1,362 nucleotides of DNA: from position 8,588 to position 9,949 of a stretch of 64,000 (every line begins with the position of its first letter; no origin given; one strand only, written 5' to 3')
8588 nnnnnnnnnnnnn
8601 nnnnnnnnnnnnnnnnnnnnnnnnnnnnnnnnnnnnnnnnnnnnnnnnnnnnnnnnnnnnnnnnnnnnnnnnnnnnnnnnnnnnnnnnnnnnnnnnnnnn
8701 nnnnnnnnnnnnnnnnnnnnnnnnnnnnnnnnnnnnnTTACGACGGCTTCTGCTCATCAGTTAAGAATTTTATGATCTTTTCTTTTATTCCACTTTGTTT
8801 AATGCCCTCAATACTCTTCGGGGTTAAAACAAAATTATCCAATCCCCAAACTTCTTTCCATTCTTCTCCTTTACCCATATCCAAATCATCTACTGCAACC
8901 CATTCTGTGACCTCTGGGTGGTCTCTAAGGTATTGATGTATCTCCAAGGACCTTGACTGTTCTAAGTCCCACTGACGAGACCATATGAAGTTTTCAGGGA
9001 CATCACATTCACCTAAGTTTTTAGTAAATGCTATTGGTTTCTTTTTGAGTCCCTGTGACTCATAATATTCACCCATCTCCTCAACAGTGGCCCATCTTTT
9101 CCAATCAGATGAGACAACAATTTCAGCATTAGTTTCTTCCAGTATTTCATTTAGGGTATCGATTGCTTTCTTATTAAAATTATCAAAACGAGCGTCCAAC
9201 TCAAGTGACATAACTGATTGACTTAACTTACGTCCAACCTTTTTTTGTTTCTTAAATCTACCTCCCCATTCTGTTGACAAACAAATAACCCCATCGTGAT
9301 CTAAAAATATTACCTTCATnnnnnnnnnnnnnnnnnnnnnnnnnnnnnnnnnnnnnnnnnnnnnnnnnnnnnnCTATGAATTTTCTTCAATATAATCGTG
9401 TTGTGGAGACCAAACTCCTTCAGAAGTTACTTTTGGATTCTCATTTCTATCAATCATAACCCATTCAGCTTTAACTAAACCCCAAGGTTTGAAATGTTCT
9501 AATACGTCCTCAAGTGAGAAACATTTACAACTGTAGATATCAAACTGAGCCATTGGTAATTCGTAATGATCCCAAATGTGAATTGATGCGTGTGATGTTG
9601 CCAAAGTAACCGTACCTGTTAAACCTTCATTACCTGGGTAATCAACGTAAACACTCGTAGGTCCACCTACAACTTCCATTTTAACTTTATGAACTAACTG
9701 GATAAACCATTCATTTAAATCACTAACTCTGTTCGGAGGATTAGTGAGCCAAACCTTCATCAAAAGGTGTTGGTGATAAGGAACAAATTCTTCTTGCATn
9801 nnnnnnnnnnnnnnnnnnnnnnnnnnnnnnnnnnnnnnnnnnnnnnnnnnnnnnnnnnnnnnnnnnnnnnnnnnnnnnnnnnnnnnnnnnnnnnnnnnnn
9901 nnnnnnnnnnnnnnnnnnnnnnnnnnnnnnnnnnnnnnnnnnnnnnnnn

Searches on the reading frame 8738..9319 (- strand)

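Call 56: search_protein_families(library=pfam, proteins=[window:8738-9319:-], max_evalue=0.01)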
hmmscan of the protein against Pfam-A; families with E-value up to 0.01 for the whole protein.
window:8738-9319:- (193 aa): 1 family
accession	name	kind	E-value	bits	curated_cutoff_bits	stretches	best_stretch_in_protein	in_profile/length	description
PF18143.6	HAD_SAK_2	-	1.5e-21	77.7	27.5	1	3-166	1-128/139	HAD domain in Swiss Army Knife RNA repair proteins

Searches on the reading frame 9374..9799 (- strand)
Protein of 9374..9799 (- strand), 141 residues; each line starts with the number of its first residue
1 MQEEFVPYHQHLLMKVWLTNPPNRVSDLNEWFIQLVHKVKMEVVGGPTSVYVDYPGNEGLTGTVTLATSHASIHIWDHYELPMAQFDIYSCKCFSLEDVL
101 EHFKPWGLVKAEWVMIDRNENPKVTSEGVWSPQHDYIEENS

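Call 56: search_protein_families(library=pfam, proteins=[window:9374-9799:-], max_evalue=0.01)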
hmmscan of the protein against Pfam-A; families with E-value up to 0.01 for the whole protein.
window:9374-9799:- (141 aa): 1 family
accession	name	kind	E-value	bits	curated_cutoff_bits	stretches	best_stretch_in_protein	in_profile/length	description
PF02675.21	AdoMet_dc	-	9.4e-11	42.5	25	1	23-102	15-89/107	S-adenosylmethionine decarboxylase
